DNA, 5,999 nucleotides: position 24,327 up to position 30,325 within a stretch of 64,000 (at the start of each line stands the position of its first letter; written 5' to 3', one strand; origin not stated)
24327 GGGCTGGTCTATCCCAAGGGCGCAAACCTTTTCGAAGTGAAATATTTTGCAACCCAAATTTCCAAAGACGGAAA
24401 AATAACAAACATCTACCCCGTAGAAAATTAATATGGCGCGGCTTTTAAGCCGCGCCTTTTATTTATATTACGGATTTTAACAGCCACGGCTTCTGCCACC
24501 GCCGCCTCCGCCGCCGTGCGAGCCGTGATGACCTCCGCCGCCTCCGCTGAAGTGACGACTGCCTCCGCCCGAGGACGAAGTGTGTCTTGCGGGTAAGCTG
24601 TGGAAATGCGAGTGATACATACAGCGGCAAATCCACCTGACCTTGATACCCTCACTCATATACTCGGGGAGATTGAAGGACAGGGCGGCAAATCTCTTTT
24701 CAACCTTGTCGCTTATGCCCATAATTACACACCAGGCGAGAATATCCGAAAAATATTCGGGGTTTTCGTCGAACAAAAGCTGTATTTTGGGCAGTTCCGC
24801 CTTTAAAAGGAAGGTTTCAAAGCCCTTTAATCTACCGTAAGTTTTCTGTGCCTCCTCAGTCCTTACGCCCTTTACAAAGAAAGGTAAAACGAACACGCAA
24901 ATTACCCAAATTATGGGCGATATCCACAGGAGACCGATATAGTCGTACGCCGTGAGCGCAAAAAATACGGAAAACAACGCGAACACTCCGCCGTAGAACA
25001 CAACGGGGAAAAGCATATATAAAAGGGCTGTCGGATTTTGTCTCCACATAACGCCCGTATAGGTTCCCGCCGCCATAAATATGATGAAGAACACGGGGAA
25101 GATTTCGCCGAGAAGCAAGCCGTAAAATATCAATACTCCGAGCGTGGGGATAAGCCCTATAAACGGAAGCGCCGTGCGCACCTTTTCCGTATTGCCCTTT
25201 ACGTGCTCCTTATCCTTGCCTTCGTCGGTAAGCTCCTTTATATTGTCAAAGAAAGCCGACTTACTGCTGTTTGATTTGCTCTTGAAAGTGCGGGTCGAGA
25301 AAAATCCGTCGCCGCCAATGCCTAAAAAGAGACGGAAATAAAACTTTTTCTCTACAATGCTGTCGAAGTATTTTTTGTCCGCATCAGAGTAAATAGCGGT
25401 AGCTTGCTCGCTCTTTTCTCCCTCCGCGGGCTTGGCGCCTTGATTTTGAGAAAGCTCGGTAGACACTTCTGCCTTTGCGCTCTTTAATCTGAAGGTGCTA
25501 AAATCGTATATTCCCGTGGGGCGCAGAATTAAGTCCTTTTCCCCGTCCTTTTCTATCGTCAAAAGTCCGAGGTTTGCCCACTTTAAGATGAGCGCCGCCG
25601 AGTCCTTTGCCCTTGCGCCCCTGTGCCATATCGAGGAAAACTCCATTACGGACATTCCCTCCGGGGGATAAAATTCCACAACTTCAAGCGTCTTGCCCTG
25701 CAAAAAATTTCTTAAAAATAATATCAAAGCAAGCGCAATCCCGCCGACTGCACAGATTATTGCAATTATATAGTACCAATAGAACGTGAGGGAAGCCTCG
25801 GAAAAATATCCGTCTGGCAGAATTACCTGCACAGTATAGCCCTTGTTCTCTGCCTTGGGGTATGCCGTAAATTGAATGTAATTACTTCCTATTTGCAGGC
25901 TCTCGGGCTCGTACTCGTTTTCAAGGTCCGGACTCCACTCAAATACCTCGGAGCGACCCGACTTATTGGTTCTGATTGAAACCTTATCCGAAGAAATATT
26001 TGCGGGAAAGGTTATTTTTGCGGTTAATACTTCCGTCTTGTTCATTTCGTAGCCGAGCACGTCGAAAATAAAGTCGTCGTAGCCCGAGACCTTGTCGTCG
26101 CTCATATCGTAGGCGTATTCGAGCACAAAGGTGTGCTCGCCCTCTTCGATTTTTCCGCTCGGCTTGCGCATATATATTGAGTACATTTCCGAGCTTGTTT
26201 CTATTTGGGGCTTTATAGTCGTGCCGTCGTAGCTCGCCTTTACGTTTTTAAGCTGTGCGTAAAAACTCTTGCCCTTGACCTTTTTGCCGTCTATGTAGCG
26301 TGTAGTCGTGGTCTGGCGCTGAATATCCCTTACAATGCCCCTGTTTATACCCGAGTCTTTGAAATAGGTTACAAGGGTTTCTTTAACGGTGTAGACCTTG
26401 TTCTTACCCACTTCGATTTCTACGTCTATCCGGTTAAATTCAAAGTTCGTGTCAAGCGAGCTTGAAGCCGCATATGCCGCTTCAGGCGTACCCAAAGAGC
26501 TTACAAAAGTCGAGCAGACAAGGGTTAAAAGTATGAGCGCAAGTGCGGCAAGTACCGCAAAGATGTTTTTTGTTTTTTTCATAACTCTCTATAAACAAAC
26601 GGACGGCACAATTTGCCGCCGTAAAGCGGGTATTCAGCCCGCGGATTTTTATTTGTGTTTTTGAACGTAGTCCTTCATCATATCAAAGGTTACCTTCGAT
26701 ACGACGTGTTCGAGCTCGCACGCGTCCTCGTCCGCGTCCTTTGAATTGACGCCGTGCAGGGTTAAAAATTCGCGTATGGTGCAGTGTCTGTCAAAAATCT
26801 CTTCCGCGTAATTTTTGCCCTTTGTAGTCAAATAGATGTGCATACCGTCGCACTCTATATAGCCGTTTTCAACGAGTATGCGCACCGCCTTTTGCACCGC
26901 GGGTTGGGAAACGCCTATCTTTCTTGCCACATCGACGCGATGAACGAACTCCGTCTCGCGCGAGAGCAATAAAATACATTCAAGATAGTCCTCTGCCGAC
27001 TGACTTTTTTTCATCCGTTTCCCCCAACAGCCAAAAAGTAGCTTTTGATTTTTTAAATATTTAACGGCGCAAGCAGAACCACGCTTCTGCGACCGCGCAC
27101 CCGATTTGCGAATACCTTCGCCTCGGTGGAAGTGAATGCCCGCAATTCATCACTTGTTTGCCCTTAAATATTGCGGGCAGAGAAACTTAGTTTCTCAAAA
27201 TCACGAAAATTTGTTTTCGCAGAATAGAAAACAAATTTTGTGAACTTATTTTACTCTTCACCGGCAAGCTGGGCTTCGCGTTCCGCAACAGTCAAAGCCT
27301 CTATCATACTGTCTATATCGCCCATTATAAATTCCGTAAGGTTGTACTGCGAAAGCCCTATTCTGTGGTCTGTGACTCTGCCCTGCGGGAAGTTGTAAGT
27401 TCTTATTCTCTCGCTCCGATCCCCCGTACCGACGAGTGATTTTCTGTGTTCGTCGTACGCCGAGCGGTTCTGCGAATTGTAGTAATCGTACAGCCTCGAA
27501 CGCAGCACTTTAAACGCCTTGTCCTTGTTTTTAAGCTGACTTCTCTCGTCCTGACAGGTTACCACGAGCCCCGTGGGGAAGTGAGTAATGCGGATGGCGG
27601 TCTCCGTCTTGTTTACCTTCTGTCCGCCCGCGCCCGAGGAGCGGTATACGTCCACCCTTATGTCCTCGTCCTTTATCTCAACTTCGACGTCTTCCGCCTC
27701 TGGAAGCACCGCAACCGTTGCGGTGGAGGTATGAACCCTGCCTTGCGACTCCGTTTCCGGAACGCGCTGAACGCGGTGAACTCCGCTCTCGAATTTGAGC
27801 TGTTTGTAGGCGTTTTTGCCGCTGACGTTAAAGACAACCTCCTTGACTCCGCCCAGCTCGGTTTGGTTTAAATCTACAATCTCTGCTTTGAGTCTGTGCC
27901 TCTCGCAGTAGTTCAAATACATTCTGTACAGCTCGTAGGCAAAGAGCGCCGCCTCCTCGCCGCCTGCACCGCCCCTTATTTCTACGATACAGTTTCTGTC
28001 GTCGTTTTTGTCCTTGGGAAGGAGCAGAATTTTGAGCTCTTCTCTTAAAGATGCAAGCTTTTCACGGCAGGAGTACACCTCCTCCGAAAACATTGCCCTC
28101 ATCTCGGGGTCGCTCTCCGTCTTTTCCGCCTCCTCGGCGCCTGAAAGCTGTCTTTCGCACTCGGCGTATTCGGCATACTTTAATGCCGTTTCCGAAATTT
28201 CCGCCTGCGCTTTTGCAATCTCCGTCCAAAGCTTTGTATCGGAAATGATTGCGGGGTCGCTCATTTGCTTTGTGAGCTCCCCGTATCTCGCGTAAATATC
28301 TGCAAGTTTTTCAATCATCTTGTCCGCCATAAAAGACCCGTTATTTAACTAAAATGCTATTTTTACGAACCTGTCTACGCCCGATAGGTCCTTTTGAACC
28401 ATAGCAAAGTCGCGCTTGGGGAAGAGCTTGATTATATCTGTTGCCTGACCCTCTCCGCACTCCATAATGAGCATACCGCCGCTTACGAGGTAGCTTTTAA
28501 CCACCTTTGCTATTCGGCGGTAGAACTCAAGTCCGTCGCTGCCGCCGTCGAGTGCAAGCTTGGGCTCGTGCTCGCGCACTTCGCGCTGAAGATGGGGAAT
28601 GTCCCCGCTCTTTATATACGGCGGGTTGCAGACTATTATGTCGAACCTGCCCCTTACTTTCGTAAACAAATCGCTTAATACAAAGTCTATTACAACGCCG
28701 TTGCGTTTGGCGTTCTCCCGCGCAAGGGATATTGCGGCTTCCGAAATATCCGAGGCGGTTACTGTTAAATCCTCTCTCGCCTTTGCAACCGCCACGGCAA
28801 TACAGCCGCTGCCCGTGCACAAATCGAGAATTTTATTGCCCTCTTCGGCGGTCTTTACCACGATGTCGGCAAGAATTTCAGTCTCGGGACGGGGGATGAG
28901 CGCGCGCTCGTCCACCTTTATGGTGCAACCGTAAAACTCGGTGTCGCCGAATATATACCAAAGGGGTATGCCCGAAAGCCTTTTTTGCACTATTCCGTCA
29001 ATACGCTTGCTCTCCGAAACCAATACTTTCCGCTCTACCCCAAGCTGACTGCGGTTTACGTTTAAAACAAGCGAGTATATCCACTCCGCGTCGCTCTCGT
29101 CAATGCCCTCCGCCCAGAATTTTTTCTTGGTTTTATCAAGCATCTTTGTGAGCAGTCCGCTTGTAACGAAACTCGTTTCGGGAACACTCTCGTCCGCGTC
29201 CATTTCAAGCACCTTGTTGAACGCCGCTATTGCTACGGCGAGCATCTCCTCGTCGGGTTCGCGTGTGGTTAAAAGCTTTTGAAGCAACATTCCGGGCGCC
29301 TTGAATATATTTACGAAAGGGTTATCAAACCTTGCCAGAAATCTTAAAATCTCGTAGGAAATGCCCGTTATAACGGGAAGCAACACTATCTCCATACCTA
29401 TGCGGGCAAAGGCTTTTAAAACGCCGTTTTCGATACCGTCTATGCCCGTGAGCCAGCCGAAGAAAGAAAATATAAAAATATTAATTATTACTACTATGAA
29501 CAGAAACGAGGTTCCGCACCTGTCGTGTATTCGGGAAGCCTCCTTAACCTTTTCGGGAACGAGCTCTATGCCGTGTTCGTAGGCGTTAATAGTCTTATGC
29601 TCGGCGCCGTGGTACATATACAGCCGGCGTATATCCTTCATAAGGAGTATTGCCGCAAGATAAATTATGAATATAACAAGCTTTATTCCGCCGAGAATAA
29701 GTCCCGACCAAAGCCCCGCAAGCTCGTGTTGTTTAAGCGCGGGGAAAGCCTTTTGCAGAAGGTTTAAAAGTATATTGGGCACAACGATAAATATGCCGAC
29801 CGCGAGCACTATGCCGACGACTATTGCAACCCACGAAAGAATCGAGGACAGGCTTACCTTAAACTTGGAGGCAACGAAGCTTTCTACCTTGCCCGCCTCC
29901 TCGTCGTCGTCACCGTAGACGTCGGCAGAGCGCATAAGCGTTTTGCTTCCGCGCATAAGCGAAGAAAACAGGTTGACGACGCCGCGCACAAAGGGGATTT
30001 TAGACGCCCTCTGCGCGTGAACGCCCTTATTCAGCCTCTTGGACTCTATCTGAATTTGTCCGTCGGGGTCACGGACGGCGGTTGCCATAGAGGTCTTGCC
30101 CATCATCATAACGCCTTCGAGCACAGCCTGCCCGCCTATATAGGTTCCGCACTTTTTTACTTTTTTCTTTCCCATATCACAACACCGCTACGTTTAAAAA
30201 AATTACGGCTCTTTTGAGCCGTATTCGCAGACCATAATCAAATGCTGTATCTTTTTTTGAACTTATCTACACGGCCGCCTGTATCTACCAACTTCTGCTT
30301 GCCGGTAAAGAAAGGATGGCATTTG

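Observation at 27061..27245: Modular five-hairpin intergenic repeat family with covarying stems and conserved loops (at least 8 copies in 64 kb)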

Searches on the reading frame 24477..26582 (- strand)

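Call 53: search_protein_families(library=pfam, proteins=[window:24477-26582:-], max_evalue=0.00001)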
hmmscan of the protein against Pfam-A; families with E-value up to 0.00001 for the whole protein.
window:24477-26582:- (701 aa): 2 families
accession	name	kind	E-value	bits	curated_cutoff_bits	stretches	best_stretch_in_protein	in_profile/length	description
PF20990.2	DUF2207_C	-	4.7e-17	63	33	1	305-631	4-247/247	Predicted membrane protein (DUF2207) C-terminal domain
PF09972.14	DUF2207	-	1.6e-10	41.9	24.4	1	50-254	3-171/172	Predicted membrane protein (DUF2207) N-terminal domain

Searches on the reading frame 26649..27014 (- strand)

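Call 45: search_protein_families(library=pfam, proteins=[window:26649-27014:-], max_evalue=0.00001)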
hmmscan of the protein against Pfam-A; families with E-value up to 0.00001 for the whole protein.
window:26649-27014:- (121 aa): 2 families
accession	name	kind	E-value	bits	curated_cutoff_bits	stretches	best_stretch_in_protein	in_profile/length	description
PF02742.21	Fe_dep_repr_C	-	1.4e-12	47.8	27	1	63-119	1-58/70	Iron dependent repressor, metal binding and dimerisation domain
PF01325.25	Fe_dep_repress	-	1.3e-10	41.7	26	1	4-55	3-54/60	Iron dependent repressor, N-terminal DNA binding domain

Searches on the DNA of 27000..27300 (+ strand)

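Call 17: search_rna_families(source=window, start=27000, end=27300, threshold=evalue, max_evalue=10, show_alignments=2)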
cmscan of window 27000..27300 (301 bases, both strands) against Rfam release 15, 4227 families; matches with E-value up to 10: 8.
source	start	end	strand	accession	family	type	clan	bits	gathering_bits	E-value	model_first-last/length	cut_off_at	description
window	27138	27258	+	RF02330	TtnuHACA23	Gene; snRNA; snoRNA; HACA-box;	-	18.4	100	3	1-135/135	no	Tetrahymena snoRNA TtnuHACA23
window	27136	27253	+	RF02667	PsiU2-38.40.42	Gene; snRNA; snoRNA; scaRNA;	-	17.8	88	0.71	1-136/136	no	Drosophila small cajal body-specific RNA PsiU2-38.40.4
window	27187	27232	+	RF02082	STnc540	Gene; sRNA;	-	17.6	38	0.13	1-202/202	no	Enterobacterial sRNA STnc540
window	27223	27266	-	RF01810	pntA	Gene; sRNA;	-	17.6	54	2.9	1-62/62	no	pntA sRNA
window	27167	27271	-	RF00452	MIR172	Gene; miRNA;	-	17.2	70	0.35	1-114/114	no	mir-172 microRNA precursor family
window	27201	27245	-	RF03640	mir-3747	Gene; miRNA;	-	14.9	63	3.3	1-67/67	no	mir-3747 microRNA precursor family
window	27206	27239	-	RF03597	MIR6438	Gene; miRNA;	-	14.8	58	8.7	1-100/100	no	MIR6438 microRNA precursor family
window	27205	27299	-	RF02986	FuFi-1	Gene; sRNA;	-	10.8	59.6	4.5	1-175/175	no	FuFi-1 RNA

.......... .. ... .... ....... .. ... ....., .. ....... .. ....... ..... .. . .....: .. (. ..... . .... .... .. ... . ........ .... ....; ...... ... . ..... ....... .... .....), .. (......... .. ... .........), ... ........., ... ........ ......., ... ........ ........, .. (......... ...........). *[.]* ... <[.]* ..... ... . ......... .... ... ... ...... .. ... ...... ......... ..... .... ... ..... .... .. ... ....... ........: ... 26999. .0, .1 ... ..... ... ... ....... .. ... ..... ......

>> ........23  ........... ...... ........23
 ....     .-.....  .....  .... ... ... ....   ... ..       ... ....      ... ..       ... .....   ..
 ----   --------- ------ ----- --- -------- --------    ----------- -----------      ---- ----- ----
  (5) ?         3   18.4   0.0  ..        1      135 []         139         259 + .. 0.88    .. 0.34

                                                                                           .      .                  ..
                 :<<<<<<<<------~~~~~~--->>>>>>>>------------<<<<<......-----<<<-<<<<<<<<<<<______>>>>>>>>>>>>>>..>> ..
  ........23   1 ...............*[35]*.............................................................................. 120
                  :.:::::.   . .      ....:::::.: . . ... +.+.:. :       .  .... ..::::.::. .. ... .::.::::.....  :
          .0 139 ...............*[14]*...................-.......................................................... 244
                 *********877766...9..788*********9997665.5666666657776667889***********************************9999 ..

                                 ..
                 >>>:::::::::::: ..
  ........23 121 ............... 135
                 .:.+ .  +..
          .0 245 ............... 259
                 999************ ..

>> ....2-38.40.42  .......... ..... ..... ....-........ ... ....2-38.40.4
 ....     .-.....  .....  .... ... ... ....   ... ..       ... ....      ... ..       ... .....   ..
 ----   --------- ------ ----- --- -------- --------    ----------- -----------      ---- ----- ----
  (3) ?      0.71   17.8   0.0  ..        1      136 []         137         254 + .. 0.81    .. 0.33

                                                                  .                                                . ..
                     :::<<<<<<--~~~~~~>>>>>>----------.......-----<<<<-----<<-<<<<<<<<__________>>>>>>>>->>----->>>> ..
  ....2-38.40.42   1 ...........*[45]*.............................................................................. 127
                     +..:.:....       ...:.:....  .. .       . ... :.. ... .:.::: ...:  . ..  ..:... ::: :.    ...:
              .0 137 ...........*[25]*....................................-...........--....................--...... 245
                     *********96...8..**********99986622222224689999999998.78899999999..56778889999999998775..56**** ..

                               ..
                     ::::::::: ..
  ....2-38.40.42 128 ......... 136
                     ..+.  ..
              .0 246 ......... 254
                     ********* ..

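Call 58: search_dna_similar(query=window:27050-27255:+, collection=plasmids, mode=distant, max_evalue=0.001, max_rows=10)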
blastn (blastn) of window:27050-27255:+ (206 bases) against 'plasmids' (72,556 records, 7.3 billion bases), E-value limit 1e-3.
No match.

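Call 59: search_dna_similar(query=window:27050-27255:+, collection=phages, mode=distant, max_evalue=0.001, max_rows=10)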
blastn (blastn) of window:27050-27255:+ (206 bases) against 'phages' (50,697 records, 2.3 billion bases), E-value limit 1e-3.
No match.

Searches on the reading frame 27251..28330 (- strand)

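Call 45: search_protein_families(library=pfam, proteins=[window:27251-28330:-], max_evalue=0.00001)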
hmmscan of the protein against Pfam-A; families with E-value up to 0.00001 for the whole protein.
window:27251-28330:- (359 aa): 2 families
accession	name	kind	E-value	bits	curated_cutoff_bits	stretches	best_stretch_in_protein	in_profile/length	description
PF03462.23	PCRF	-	2.3e-72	243.3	24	1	14-206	3-194/194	PCRF domain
PF00472.26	RF-1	-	4.8e-44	149.4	35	1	214-323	2-116/116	RF-1 domain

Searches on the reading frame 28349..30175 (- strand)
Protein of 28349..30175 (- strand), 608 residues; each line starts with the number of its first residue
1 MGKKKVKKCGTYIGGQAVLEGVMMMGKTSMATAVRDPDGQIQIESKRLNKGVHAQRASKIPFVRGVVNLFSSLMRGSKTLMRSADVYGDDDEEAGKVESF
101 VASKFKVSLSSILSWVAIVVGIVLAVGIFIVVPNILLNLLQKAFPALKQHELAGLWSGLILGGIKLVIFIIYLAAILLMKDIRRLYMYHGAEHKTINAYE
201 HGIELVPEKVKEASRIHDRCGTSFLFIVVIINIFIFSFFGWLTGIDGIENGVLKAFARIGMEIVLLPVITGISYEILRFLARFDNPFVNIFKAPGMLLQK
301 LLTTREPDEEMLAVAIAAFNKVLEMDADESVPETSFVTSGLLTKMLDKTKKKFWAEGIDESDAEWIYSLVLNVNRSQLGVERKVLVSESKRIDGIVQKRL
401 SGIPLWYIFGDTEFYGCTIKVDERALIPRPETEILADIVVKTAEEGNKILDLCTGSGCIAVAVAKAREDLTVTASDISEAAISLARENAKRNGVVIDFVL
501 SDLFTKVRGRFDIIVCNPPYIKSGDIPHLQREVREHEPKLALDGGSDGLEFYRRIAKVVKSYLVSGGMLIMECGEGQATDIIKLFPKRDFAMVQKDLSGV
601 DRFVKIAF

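Call 54: search_protein_families(library=pfam, proteins=[window:28349-30175:-], max_evalue=0.00001)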
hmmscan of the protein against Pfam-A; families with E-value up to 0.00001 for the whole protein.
window:28349-30175:- (608 aa): 10 families
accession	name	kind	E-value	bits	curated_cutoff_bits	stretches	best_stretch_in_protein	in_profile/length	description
PF07136.16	DUF1385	-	6.8e-79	264.8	22.1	1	60-324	1-226/227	Protein of unknown function (DUF1385)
PF05175.20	MTS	-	1.9e-18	67.1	23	1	433-524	21-112/170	Methyltransferase small domain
PF13649.12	Methyltransf_25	-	7.6e-11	43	27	1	449-534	1-90/97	Methyltransferase domain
PF13847.12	Methyltransf_31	-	8.7e-11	42.1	27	1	444-525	2-82/145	Methyltransferase domain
PF06325.19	PrmA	-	4.4e-10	40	22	1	442-517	158-233/296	Ribosomal protein L11 methyltransferase (PrmA)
PF17827.6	PrmC_N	-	1.3e-06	29.3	23.4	1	354-410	11-71/71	PrmC N-terminal domain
PF01170.24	UPF0020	-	2.8e-06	27.6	22.3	0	462-523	69-134/197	RMKL-like, methyltransferase domain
PF08242.18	Methyltransf_12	-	8.6e-06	26.8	30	0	450-517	1-72/98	Methyltransferase domain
PF01209.24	Ubie_methyltran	-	9.5e-06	25.6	20.1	0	441-501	43-105/233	ubiE/COQ5 methyltransferase family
PF08241.18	Methyltransf_11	-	1e-05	26.5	21.2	0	450-517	1-67/95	Methyltransferase domain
